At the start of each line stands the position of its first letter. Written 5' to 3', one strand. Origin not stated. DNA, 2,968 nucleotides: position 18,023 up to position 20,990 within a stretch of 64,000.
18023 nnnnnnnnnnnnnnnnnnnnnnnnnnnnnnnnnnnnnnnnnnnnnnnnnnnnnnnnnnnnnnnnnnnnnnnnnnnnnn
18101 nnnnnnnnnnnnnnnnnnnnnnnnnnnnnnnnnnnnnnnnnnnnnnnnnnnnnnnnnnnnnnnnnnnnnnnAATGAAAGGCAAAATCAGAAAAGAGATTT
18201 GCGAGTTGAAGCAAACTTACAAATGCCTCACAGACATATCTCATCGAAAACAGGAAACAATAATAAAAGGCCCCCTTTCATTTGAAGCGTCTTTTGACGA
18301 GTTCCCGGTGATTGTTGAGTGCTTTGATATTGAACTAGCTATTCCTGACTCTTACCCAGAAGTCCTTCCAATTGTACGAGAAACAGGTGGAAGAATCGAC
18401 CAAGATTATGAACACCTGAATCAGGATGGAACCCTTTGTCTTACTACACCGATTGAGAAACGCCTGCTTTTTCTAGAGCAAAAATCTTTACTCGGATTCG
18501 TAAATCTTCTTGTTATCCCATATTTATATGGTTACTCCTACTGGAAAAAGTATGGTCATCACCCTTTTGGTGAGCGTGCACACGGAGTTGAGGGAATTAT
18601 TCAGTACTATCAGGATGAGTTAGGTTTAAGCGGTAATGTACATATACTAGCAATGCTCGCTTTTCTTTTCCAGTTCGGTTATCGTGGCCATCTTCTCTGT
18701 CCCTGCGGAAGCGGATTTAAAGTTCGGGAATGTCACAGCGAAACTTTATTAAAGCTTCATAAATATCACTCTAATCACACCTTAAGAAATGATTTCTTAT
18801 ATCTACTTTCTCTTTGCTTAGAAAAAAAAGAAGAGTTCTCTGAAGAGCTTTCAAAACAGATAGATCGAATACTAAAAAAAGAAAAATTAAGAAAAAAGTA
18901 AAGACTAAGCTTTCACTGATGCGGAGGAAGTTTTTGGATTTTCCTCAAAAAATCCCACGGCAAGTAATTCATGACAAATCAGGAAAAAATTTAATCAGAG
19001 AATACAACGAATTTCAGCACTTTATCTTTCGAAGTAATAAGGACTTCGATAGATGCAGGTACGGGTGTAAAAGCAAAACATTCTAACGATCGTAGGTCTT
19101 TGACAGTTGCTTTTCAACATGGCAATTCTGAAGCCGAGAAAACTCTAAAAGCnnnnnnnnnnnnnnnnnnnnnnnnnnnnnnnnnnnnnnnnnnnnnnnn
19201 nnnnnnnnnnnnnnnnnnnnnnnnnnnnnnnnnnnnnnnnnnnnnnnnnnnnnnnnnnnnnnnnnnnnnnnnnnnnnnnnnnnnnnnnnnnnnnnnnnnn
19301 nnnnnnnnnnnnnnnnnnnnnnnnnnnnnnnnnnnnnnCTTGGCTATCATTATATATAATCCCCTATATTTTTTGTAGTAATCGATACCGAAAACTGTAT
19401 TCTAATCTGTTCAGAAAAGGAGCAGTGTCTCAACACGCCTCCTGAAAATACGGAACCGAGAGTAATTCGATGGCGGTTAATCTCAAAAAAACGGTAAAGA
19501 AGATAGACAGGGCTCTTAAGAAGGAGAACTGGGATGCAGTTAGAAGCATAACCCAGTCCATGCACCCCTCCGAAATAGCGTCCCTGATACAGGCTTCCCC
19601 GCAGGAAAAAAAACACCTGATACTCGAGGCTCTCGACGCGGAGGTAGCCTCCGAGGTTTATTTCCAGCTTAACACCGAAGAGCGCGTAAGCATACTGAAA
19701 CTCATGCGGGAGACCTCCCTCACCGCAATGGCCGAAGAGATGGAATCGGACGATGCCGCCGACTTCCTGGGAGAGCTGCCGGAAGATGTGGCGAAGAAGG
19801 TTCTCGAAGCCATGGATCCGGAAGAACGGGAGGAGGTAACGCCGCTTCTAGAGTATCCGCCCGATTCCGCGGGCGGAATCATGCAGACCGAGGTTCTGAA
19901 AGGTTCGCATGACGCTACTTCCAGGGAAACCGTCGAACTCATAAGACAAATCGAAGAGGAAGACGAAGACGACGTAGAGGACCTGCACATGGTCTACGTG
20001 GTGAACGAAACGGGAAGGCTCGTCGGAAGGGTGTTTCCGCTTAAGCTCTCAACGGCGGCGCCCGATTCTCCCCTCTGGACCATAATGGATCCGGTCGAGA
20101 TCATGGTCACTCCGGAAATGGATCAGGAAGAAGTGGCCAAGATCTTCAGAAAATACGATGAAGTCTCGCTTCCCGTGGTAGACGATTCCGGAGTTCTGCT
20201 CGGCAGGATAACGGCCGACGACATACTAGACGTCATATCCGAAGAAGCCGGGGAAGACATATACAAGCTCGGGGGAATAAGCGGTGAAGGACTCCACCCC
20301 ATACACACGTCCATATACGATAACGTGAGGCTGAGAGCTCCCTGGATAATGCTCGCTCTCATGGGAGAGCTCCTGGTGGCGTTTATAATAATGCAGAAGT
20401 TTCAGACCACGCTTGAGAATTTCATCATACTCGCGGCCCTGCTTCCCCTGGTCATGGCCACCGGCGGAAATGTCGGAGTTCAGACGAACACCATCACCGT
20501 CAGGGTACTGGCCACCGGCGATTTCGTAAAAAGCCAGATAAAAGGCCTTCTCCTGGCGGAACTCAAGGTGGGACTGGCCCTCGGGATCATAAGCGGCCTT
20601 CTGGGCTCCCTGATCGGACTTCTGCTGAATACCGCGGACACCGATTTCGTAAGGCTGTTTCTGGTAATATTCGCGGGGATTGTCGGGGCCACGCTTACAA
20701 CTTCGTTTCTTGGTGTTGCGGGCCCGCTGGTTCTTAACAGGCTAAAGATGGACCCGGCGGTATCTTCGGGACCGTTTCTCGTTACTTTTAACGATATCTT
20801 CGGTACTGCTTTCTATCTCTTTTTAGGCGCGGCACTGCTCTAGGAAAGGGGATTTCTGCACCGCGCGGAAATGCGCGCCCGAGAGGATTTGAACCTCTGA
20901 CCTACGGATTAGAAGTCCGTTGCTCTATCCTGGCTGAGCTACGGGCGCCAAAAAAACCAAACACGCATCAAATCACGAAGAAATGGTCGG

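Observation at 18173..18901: E2-like CBASS component carries a SEC-C-type zinc knuckle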

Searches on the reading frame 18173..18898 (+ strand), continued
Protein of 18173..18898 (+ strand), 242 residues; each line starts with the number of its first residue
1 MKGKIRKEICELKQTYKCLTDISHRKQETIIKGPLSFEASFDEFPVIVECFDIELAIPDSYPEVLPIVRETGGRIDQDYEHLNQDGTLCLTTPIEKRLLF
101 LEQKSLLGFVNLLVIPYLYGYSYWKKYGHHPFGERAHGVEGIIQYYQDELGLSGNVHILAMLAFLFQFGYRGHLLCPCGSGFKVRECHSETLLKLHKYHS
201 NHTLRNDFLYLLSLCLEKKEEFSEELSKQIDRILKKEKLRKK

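Call 70: find_homologous_proteins(query=L059:4941-5639:+, max_evalue=0.001)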
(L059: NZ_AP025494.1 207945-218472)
Query L059:4941-5639:+ (233 aa): 172 proteins with E <= 0.001 among 328 candidates; the best 120 are listed.
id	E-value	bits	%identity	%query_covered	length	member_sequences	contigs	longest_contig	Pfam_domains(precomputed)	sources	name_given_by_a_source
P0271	6.4e-147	506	95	98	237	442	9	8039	-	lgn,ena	-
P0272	3.1e-145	500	94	98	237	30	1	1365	-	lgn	-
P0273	5.1e-140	483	91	97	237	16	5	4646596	-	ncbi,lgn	ncbi:hypothetical protein ACVXZ3_07465 [Providencia hangzhouensis]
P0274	4.0e-139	480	95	94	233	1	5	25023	-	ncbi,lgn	-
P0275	3.0e-136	471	89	97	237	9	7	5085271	-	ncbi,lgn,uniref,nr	ncbi:ubiquitin-conjugating enzyme family protein [Shewanella xiamenensis]|uniref:hypothetical protei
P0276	1.7e-132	458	89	96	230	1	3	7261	-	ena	-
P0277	1.2e-128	446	86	96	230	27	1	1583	-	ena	-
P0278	1.9e-127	442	86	94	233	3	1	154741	-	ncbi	ncbi:hypothetical protein ACOLZ1_003935 [Vibrio fluvialis]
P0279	4.6e-126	437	84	95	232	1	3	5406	-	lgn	-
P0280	2.7e-125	435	82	100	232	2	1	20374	-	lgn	-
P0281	4.9e-120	418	77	99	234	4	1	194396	-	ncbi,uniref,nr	ncbi:hypothetical protein G3496_15645 [Shewanella baltica]|uniref:hypothetical protein n=1 Tax=Shewa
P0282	3.4e-119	415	78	96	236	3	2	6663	-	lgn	-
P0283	6.0e-119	414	83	99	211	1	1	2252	-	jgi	jgi:hypothetical protein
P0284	6.3e-117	407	74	100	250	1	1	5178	-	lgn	-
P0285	4.5e-116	405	78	96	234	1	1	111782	-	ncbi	ncbi:hypothetical protein MT391_11515 [Vibrio sp. 1-Bac 57]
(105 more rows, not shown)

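Call 75: search_dna_similar(query=window:18173-18898:+, collection=phages, mode=protein, max_evalue=0.001, max_rows=15)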
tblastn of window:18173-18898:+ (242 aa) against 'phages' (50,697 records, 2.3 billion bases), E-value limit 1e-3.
No match.

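Call 76: fold_search(model_id=the predicted structure, library=viral)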
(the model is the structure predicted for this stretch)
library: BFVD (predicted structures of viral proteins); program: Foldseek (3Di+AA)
matches with E <= 10: 523; with E <= 0.001: 0
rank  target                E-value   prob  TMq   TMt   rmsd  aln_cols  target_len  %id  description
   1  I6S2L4                3.5e-02  0.41  0.24  0.17  19.8       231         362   11  (no name in the UniProt tables at hand)
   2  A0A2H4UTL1            5.0e-02  0.96  0.26  0.26   4.6        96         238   18  E2 ubiquitin-conjugating enzyme [Bodo saltans virus]
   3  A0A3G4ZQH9            6.3e-02  0.77  0.28  0.36  12.6       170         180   15  Uncharacterized protein [Barrevirus sp.]
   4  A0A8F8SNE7            6.7e-02  0.51  0.30  0.34  22.0       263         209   10  (no name in the UniProt tables at hand)
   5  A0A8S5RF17            7.9e-02  0.10  0.14  0.15  23.8       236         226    8  Uncharacterized protein [virus sp. ctE0n6]
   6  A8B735                1.1e-01  0.15  0.15  0.20  27.3       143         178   12  Major coat protein (Fragment) [Saccharomyces cerevisiae virus L-A]
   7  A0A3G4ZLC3            1.2e-01  0.75  0.23  0.36   5.0        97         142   16  Ubiquitin-conjugating enzyme spm2 [Terrestrivirus sp.]
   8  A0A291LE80            1.7e-01  0.90  0.18  0.46   6.6        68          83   18  Uncharacterized protein [Aeromonas phage AS-yj]
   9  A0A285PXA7            1.7e-01  0.63  0.12  0.38   7.7        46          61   13  Uncharacterized protein [Cedratvirus lausannensis]
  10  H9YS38                1.7e-01  0.51  0.11  0.23   8.0        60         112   13  (no name in the UniProt tables at hand)
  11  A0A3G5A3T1            2.1e-01  0.85  0.23  0.21   4.7        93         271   22  E2 ubiquitin-conjugating enzyme (Fragment) [Harvfovirus sp.]
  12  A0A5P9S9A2            2.1e-01  0.38  0.12  0.12   9.9        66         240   12  U98 [Human betaherpesvirus 6]
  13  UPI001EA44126         2.3e-01  0.33  0.15  0.17   9.1        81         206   15  (no name look-up for this kind of identifier)
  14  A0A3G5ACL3            2.5e-01  0.66  0.30  0.46   5.8       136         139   12  Uncharacterized protein [Hyperionvirus sp.]
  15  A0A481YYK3            2.5e-01  0.30  0.28  0.31  18.3       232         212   15  E2 ubiquitin-conjugating enzyme [Marseillevirus LCMAC202]
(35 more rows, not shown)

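Call 86: find_homologous_proteins(query=P0161, max_evalue=0.001)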
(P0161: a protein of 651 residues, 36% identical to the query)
Query P0161 (651 aa): 7027 proteins with E <= 0.001 among 8000 candidates; the best 120 are listed.
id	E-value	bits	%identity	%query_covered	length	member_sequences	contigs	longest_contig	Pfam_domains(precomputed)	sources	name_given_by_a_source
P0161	0.0e+0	1545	100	100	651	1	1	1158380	PF18144.8,PF21654.4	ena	-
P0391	3.0e-126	441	54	59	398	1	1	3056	PF18144.8,PF21654.4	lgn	-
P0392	5.1e-125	437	54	59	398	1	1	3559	PF18144.8,PF21654.4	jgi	jgi:hypothetical protein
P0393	1.8e-124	435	54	59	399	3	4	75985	PF18144.8,PF21654.4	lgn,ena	-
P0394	6.8e-124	433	54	59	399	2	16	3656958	PF18144.8,PF21654.4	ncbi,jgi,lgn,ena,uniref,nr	ncbi:hypothetical protein Tel_11145 [Candidatus Tenderia electrophaga]|jgi:hypothetical protein|unir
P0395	8.8e-124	432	53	59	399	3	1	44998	PF18144.8,PF21654.4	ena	-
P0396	3.1e-122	427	53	59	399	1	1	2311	PF18144.8,PF21654.4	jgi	-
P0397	1.0e-121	426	53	58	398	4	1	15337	PF21654.4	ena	-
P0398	1.3e-121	425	53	59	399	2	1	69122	PF18144.8,PF21654.4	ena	-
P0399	1.9e-121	425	54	58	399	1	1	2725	PF18144.8,PF21654.4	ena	-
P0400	2.8e-121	424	52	59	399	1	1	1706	PF18144.8,PF21654.4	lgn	-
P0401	3.1e-121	424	53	58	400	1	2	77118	PF18144.8,PF21654.4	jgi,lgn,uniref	uniref:nucleotidyltransferase domain-containing protein n=1 Tax=Methylomonas sp. PHL2-19 TaxID=34388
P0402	3.1e-121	424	51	59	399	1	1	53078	PF18144.8,PF21654.4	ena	-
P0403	8.3e-121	423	51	58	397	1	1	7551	PF18144.8,PF21654.4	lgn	-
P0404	8.7e-121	423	52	59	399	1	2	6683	PF18144.8,PF21654.4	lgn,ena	-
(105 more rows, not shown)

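Call 94: find_encoding_contigs(protein=P0161, flank=5000, max_places=2)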
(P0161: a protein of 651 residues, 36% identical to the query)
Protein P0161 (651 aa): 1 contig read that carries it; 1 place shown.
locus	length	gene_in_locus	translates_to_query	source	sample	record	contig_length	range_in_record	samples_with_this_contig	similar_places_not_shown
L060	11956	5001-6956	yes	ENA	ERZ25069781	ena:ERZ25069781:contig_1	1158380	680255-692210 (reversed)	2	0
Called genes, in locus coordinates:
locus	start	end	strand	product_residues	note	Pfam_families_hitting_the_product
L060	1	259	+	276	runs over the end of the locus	-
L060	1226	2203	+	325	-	PF13191:AAA_16 (faint), PF07728:AAA_5 (faint), PF05496:RuvB_N (faint), PF20720:nSTAND3 (weak), PF00004:AAA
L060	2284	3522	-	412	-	PF01381:HTH_3, PF13560:HTH_31, PF06114:Peptidase_M78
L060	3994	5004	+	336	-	PF01734:Patatin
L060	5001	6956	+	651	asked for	PF18144:SMODS, PF21654:DncV-like_NTFase (weak)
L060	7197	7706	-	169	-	-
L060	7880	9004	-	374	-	PF13776:DUF4172, PF02661:Fic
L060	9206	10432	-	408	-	PF13657:Couple_hipA, PF07804:HipA_C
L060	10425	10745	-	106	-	PF13744:HTH_37 (faint), PF12844:HTH_19 (weak), PF13560:HTH_31, PF01381:HTH_3, PF13413:HTH_25 (weak)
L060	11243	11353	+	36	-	-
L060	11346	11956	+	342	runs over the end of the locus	PF13310:Virulence_RhuM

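Call 96: get_annotated_region(hit=H5, flank=4000)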
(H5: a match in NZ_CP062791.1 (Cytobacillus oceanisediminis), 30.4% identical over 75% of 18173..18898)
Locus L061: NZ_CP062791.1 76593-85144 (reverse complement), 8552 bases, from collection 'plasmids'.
description: Cytobacillus oceanisediminis strain YPW-V2 plasmid unnamed1, complete sequence
organism: Cytobacillus oceanisediminis (NCBI taxid 665099)
taxonomy: Bacteria; Bacillota; Bacilli; Bacillales; Bacillaceae; Cytobacillus; Cytobacillus oceanisediminis
host: -; source: rhizosphere taken during the low tide period; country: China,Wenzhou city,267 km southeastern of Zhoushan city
typing (MOB-suite, as given by PLSDB): non-mobilizable
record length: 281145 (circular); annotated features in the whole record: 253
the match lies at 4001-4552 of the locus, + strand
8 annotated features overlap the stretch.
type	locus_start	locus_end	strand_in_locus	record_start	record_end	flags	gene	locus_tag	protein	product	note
CDS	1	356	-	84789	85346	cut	-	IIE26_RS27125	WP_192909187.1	hypothetical protein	-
CDS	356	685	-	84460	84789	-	-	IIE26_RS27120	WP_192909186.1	hypothetical protein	-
CDS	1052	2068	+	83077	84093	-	-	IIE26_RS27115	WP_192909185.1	hypothetical protein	-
CDS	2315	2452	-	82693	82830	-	-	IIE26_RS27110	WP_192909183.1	hypothetical protein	-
CDS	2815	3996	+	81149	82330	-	-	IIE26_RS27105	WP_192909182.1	nucleotidyltransferase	-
CDS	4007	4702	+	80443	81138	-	-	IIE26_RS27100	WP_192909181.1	hypothetical protein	-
CDS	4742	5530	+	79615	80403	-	-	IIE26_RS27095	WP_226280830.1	hypothetical protein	-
CDS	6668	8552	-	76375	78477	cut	-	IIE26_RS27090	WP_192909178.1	helicase-related protein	-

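Call 97: get_annotated_region(hit=H6, flank=4000)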
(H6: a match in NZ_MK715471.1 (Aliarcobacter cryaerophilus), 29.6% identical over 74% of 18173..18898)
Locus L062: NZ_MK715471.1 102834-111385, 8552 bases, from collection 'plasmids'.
description: Aliarcobacter cryaerophilus strain M830MA plasmid pM830MA, complete sequence
organism: Aliarcobacter cryaerophilus (NCBI taxid 28198)
taxonomy: Bacteria; Campylobacterota; Epsilonproteobacteria; Campylobacterales; Arcobacteraceae; Aliarcobacter; Aliarcobacter cryaerophilus
host: -; source: Greenshell mussel; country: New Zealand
typing (MOB-suite, as given by PLSDB): non-mobilizable
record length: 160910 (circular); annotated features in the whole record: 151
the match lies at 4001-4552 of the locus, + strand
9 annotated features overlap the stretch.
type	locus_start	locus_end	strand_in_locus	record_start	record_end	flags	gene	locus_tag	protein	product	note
CDS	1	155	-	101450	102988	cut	istA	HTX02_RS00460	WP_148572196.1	IS21 family transposase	-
CDS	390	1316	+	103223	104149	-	-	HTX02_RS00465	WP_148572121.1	hypothetical protein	-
CDS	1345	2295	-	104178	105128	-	-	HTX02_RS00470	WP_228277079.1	CBASS cGAMP-activated phospholipase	-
CDS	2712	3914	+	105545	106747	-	-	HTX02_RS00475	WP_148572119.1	nucleotidyltransferase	-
CDS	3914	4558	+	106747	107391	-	-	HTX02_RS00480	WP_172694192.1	hypothetical protein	-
CDS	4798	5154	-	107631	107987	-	-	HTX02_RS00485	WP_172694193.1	type II toxin-antitoxin system RnlB family antitoxin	-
CDS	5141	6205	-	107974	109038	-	-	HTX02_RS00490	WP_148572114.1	type II toxin-antitoxin system RnlA family toxin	-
CDS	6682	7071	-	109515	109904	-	-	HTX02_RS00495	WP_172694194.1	hypothetical protein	-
CDS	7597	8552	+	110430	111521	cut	-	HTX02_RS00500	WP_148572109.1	site-specific integrase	GO:0015074 - DNA integration [Evidence IEA]; GO:0006310 - DNA recombination [Evidence IEA]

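Call 101: predict_structure(alignment_id=A3)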
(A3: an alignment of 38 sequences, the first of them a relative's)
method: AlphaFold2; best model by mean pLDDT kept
length: 651 residues; sequences in the alignment: 38
mean_pLDDT: 58.7   pTM: 0.42
mean pLDDT of the five models: 58.7, 58.5, 58.4, 57.8, 57.4
residues with pLDDT >= 90: 116; 70-90: 111; 50-70: 98; < 50: 326
segments of 3 or more residues with pLDDT < 50: 1-3, 5-23, 44-222, 224-250, 252-261, 289-292, 302-307, 327-329, 341-404
pLDDT, mean of each block of 10 residues (from residue 1): 43 44 51 54 51 43 39 41 39 45 43 38 31 32 32 27 29 40 43 42 41 43 45 40 45 46 55 57 60 52 48 54 51 52 42 27 27 31 27 30 54 91 79 89 78 91 87 93 83 77 83 92 90 79 76 92 95 83 93 93 83 90 92 95 84 50
secondary structure, 60 per line:
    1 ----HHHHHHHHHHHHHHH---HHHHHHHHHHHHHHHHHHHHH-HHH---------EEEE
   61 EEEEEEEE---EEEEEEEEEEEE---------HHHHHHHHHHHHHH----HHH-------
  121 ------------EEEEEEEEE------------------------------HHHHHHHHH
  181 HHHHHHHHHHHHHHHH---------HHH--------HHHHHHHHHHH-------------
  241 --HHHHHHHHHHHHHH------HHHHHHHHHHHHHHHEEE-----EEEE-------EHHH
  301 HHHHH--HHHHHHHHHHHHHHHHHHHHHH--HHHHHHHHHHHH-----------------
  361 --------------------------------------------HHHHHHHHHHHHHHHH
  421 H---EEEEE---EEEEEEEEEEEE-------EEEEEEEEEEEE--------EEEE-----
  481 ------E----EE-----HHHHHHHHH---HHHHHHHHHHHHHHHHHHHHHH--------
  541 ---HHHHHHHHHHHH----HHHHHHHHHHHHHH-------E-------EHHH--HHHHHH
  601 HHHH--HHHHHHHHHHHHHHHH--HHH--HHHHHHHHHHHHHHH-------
elements in order (helices of 4 or more, strands of 3 or more residues): H5-19 H23-43 E57-68 E72-83 H93-106 E133-141 H172-196 H217-227 H243-256 H263-277 E278-280 E286-289 H298-305 H308-329 H332-343 H405-421 E425-429 E433-444 E452-463 E472-475 H499-507 H511-532 H544-555 H560-573 H595-604 H607-622 H630-644

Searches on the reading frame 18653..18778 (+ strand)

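Call 6: search_protein_families(library=ncbifam, proteins=[window:18653-18778:+], max_evalue=10)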
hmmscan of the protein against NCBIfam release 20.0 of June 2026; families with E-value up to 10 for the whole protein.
window:18653-18778:+ (42 aa): 2 families
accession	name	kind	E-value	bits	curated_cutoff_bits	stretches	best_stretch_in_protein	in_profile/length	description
NF006805.0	PRK09318.1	equivalog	0.077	12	486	1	6-37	107-138/387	bifunctional 3,4-dihydroxy-2-butanone-4-phosphate synthase/GTP cyclohydrolase II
NF004088.0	PRK05590.1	equivalog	0.1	13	140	1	16-29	151-164/166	hypothetical protein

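Call 47: search_protein_families(library=pfam, proteins=[window:18653-18778:+], max_evalue=10)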
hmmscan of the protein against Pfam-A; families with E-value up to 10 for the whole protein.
window:18653-18778:+ (42 aa): 1 family
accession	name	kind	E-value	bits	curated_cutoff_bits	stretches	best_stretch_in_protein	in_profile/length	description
PF02810.21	SEC-C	-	2.1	8.7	20.4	1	15-21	4-10/19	SEC-C motif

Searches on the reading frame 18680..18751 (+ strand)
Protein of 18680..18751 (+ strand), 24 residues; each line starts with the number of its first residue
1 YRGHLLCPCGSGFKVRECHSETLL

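Call 47: search_protein_families(library=pfam, proteins=[window:18680-18751:+], max_evalue=10)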
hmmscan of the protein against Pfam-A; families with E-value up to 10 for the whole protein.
window:18680-18751:+ (24 aa): 1 family
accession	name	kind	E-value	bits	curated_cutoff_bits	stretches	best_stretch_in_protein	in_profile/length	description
PF02810.21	SEC-C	-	1.2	9.6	20.4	1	6-14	4-12/19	SEC-C motif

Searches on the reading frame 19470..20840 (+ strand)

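Call 55: search_protein_families(library=pfam, proteins=[window:19470-20840:+], max_evalue=0.001)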
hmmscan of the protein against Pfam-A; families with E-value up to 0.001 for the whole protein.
window:19470-20840:+ (457 aa): 3 families
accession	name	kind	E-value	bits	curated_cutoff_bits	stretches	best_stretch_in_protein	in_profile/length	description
PF01769.21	MgtE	-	7.2e-25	88.1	27.6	1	325-451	1-124/125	Divalent cation transporter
PF03448.22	MgtE_N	-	2.3e-24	86.3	25.9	1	31-132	1-102/102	MgtE intracellular N domain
PF00571.33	CBS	-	4.1e-12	46.7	24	1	205-257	4-56/57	CBS domain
